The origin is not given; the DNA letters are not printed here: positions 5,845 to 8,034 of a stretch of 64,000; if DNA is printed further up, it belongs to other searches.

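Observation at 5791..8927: Sigma54 activator with a C-terminal solute-binding-protein domain, paralogous to the neighbouring periplasmic SBP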

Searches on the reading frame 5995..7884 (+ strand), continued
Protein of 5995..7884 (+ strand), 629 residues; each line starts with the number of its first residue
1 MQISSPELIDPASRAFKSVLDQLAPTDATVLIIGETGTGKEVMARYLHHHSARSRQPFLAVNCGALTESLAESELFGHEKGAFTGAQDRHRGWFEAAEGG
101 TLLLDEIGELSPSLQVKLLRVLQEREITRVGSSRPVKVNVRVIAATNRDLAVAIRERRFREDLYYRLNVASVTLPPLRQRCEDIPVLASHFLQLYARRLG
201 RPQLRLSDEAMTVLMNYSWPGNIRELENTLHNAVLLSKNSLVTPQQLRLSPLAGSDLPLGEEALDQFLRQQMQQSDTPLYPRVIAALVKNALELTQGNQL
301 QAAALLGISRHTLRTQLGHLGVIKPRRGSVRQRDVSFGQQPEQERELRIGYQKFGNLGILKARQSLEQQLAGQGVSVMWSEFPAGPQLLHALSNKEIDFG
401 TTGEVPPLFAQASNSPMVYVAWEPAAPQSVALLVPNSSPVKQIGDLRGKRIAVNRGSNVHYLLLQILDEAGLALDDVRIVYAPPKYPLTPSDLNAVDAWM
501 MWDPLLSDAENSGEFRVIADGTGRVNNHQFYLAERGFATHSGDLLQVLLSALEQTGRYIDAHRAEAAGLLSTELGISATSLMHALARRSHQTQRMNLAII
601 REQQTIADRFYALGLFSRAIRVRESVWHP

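Call 37: find_encoding_contigs(protein=P0340, flank=8000, max_places=1)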
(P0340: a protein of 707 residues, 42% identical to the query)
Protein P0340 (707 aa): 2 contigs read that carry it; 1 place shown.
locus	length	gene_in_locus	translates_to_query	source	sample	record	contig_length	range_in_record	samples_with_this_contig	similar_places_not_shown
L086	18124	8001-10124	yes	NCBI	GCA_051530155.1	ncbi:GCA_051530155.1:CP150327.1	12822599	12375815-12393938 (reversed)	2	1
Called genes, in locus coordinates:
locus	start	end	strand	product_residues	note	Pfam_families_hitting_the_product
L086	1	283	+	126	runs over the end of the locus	-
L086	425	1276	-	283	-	PF13489:Methyltransf_23, PF13649:Methyltransf_25, PF13847:Methyltransf_31, PF08241:Methyltransf_11, PF08242:Methyltransf_12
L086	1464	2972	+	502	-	PF22807:TrAA12 (faint), PF01436:NHL (faint), PF07995:GSDH (faint)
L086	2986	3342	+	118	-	PF00034:Cytochrom_C (faint), PF13442:Cytochrome_CBB3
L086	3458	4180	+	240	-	PF00702:Hydrolase, PF12710:HAD, PF13419:HAD_2, PF13242:Hydrolase_like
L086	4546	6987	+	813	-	PF00501:AMP-binding, PF07993:NAD_binding_4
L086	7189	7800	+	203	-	PF02525:Flavodoxin_2, PF03358:FMN_red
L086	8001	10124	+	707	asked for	PF00158:Sigma54_activat, PF14532:Sigma54_activ_2, PF07728:AAA_5 (weak), PF25601:AAA_lid_14, PF04069:OpuAC, PF12974:Phosphonate-bd, PF13379:NMT1_2 (weak), PF09084:NMT1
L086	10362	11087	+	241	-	PF12697:Abhydrolase_6, PF00561:Abhydrolase_1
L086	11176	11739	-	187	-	PF03551:PadR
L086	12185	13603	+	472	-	PF08448:PAS_4, PF01740:STAS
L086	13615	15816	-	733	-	PF02897:Peptidase_S9_N, PF00326:Peptidase_S9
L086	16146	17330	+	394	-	PF00926:DHBP_synthase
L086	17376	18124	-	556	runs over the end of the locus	PF00149:Metallophos, PF02872:5_nucleotid_C, PF00036:EF-hand_1 (faint), PF13202:EF-hand_5 (faint), PF13405:EF-hand_6 (faint), PF13499:EF-hand_7 (weak)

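Call 38: find_encoding_contigs(protein=P0318, flank=8000, max_places=1)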
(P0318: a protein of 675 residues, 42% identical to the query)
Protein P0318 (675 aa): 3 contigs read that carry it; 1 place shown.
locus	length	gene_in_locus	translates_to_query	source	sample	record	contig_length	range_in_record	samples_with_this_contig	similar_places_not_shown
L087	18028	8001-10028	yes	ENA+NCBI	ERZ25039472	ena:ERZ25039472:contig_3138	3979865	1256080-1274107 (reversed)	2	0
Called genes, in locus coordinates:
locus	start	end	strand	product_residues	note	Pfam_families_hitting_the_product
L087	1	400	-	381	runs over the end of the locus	PF03781:FGE-sulfatase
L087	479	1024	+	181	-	PF07603:Lcl_C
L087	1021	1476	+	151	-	PF07603:Lcl_C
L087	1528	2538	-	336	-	PF03781:FGE-sulfatase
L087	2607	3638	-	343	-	PF07603:Lcl_C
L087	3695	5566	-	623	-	PF07637:PSD5, PF07631:PSD4, PF07627:PSCyt3, PF07624:PSD2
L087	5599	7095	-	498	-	PF07586:HXXSHH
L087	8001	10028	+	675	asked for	PF00158:Sigma54_activat, PF14532:Sigma54_activ_2, PF07728:AAA_5 (weak), PF25601:AAA_lid_14, PF04069:OpuAC (faint), PF12974:Phosphonate-bd, PF09084:NMT1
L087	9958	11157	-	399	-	PF00296:Bac_luciferase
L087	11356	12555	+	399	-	PF02771:Acyl-CoA_dh_N, PF02770:Acyl-CoA_dh_M, PF00441:Acyl-CoA_dh_1, PF08028:Acyl-CoA_dh_2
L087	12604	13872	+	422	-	PF00926:DHBP_synthase, PF00925:GTP_cyclohydro2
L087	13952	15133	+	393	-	PF02771:Acyl-CoA_dh_N, PF02770:Acyl-CoA_dh_M, PF00441:Acyl-CoA_dh_1, PF08028:Acyl-CoA_dh_2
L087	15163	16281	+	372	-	PF00296:Bac_luciferase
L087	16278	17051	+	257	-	PF00005:ABC_tran, PF12399:BCA_ABC_TP_C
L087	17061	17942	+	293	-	PF02653:BPD_transp_2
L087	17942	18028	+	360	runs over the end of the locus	PF02653:BPD_transp_2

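Call 39: find_encoding_contigs(protein=P0123, flank=8000, max_places=1)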
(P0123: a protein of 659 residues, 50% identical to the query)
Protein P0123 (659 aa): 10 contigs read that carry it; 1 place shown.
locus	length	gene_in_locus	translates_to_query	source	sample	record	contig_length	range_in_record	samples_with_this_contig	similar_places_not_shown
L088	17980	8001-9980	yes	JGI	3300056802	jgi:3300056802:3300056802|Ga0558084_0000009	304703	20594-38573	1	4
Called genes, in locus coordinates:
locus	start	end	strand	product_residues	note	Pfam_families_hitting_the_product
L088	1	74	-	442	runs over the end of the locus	PF13458:Peripla_BP_6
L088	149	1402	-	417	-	PF02771:Acyl-CoA_dh_N, PF02770:Acyl-CoA_dh_M (weak), PF00441:Acyl-CoA_dh_1, PF08028:Acyl-CoA_dh_2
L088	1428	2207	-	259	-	PF00005:ABC_tran, PF13304:AAA_21 (faint)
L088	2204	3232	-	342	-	PF02653:BPD_transp_2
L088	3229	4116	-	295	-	PF02653:BPD_transp_2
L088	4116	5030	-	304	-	PF00005:ABC_tran, PF12399:BCA_ABC_TP_C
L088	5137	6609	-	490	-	PF07992:Pyr_redox_2 (weak), PF13450:NAD_binding_8 (weak), PF13454:NAD_binding_9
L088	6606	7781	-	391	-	PF00296:Bac_luciferase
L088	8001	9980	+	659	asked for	PF00158:Sigma54_activat, PF14532:Sigma54_activ_2, PF07728:AAA_5 (weak), PF25601:AAA_lid_14, PF02954:HTH_8 (weak), PF12974:Phosphonate-bd, PF09084:NMT1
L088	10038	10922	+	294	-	PF04909:Amidohydro_2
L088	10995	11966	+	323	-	PF13531:SBP_bac_11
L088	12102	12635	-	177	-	-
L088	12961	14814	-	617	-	PF02518:HATPase_c (weak), PF13589:HATPase_c_3, PF00183:HSP90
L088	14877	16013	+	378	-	PF02771:Acyl-CoA_dh_N (weak), PF00441:Acyl-CoA_dh_1 (weak)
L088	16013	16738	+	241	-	PF02585:PIG-L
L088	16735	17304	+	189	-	PF05401:NodS, PF13489:Methyltransf_23, PF08241:Methyltransf_11, PF08242:Methyltransf_12, PF13649:Methyltransf_25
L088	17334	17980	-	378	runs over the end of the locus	PF00535:Glycos_transf_2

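Call 40: find_encoding_contigs(protein=P0125, flank=8000, max_places=1)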
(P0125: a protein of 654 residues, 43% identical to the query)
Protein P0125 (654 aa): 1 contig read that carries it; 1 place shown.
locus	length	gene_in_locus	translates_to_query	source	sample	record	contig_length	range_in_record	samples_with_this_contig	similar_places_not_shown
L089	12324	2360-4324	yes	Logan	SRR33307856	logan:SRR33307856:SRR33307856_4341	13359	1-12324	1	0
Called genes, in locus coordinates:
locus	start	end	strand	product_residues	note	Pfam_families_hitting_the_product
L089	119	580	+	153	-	-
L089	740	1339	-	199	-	PF13371:TPR_9 (faint), PF13431:TPR_17 (faint), PF13432:TPR_16 (faint), PF00515:TPR_1 (weak), PF07719:TPR_2 (faint), PF13181:TPR_8 (faint), PF13414:TPR_11 (faint), PF13424:TPR_12 (faint)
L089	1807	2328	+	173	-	PF00291:PALP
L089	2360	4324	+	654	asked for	PF00158:Sigma54_activat, PF14532:Sigma54_activ_2, PF25601:AAA_lid_14, PF09084:NMT1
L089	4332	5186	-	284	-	PF03922:OmpW, PF10895:DUF2715 (faint), PF13505:OMP_b-brl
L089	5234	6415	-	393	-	PF02771:Acyl-CoA_dh_N, PF02770:Acyl-CoA_dh_M, PF00441:Acyl-CoA_dh_1, PF08028:Acyl-CoA_dh_2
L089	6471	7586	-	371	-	PF00296:Bac_luciferase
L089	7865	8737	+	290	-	PF04909:Amidohydro_2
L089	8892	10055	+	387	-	PF00296:Bac_luciferase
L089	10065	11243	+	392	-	PF02771:Acyl-CoA_dh_N (faint), PF02770:Acyl-CoA_dh_M, PF00441:Acyl-CoA_dh_1, PF08028:Acyl-CoA_dh_2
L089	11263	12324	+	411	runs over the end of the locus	PF00926:DHBP_synthase, PF00925:GTP_cyclohydro2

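Call 49: find_encoding_contigs(protein=P0034, flank=8000, max_places=1)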
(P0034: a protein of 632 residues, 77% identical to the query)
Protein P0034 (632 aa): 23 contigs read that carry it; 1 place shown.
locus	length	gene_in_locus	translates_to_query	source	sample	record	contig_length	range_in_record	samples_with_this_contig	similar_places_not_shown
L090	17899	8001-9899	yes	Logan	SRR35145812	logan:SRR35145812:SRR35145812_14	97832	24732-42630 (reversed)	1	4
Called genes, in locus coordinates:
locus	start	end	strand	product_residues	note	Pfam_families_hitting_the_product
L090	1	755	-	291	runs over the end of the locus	PF03180:Lipoprotein_9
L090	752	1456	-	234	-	PF00528:BPD_transp_1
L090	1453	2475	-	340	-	PF00005:ABC_tran, PF02463:SMC_N (weak), PF13401:AAA_22 (faint), PF13304:AAA_21 (faint)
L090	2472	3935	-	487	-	PF00296:Bac_luciferase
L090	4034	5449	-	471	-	PF00070:Pyr_redox (faint), PF01266:DAO (weak), PF07992:Pyr_redox_2, PF13434:Lys_Orn_oxgnase (faint), PF13450:NAD_binding_8, PF13454:NAD_binding_9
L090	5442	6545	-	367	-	PF00296:Bac_luciferase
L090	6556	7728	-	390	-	PF00296:Bac_luciferase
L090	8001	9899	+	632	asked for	PF00158:Sigma54_activat, PF14532:Sigma54_activ_2, PF07728:AAA_5, PF25601:AAA_lid_14, PF13379:NMT1_2 (weak), PF09084:NMT1, PF12974:Phosphonate-bd (weak)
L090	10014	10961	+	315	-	PF13379:NMT1_2, PF12974:Phosphonate-bd, PF04069:OpuAC, PF09084:NMT1, PF16868:NMT1_3 (weak)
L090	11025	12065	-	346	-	PF00291:PALP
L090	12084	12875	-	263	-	PF00005:ABC_tran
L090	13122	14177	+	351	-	PF12974:Phosphonate-bd (faint), PF13379:NMT1_2, PF09084:NMT1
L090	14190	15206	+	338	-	PF00528:BPD_transp_1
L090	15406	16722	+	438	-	PF00999:Na_H_Exchanger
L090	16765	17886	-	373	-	PF00724:Oxidored_FMN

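Call 50: find_encoding_contigs(protein=P0070, flank=8000, max_places=1)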
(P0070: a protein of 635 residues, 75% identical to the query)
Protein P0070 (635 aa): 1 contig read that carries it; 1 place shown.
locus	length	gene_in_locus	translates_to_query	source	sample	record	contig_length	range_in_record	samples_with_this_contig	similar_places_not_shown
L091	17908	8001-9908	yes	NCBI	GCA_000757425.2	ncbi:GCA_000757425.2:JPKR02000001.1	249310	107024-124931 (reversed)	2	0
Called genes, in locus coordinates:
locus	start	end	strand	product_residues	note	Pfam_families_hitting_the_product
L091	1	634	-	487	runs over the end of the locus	PF00083:Sugar_tr, PF07690:MFS_1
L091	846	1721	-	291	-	PF03180:Lipoprotein_9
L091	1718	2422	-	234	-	PF00528:BPD_transp_1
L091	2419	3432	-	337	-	PF00005:ABC_tran, PF02463:SMC_N (weak), PF13401:AAA_22 (faint), PF13304:AAA_21 (faint), PF09383:NIL (faint)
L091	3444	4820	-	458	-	PF00296:Bac_luciferase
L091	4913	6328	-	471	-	PF00070:Pyr_redox (faint), PF01266:DAO, PF07992:Pyr_redox_2, PF13434:Lys_Orn_oxgnase (faint), PF13450:NAD_binding_8, PF13454:NAD_binding_9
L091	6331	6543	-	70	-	-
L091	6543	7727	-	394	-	PF00296:Bac_luciferase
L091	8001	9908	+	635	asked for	PF00158:Sigma54_activat, PF14532:Sigma54_activ_2, PF07728:AAA_5, PF25601:AAA_lid_14, PF09084:NMT1 (faint)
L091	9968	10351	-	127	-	-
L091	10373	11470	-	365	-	-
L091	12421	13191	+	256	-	PF00795:CN_hydrolase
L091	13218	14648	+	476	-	PF00324:AA_permease, PF13520:AA_permease_2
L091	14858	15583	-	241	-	PF02678:Pirin, PF17954:Pirin_C_2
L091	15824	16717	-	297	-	PF00126:HTH_1, PF03466:LysR_substrate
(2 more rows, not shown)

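Call 59: predict_structure(alignment_id=A3)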
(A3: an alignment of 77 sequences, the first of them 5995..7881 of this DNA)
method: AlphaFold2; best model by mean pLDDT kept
length: 629 residues; sequences in the alignment: 77
mean_pLDDT: 87.9   pTM: 0.50
mean pLDDT of the five models: 87.9, 85.9, 85.5, 84.8, 83.4
residues with pLDDT >= 90: 383; 70-90: 197; 50-70: 23; < 50: 26
segments of 3 or more residues with pLDDT < 50: 1-3, 253-258, 325-341
pLDDT, mean of each block of 10 residues (from residue 1): 61 89 93 90 93 96 87 87 65 95 95 92 91 91 94 90 91 90 91 90 92 87 87 90 89 48 75 76 86 88 87 82 54 40 81 95 94 93 88 93 90 90 96 96 96 89 94 94 84 92 95 95 94 95 96 97 96 92 95 95 94 88 91
secondary structure, 60 per line:
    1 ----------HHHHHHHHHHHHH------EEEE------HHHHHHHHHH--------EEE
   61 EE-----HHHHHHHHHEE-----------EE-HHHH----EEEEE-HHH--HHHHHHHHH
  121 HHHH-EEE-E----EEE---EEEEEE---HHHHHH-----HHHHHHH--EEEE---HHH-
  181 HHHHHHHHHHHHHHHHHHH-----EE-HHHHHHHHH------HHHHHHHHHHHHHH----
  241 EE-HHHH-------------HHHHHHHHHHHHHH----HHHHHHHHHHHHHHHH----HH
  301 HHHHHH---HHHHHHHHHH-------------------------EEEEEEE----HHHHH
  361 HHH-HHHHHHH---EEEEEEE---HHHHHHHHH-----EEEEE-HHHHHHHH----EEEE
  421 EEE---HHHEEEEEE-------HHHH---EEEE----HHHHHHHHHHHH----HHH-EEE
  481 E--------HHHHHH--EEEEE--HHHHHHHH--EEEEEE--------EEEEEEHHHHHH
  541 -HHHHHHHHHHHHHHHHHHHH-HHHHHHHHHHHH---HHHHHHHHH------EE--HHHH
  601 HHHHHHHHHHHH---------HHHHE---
elements in order: H11-23 E30-33 H40-49 E58-62 H68-76 H93-96 E101-105 H112-124 E126-128 E135-137 E141-146 H150-155 H161-167 E170-173 H181-199 H208-216 H223-236 H244-247 H261-274 H279-294 H299-306 H310-319 E345-351 H356-363 H365-371 E375-381 H385-393 E399-403 H405-412 E417-423 E430-435 H443-446 E450-453 H458-469 E478-481 H490-495 E498-502 H505-512 E515-520 E529-534 H535-540 H542-561 H563-574 H578-586 H597-612 H622-625
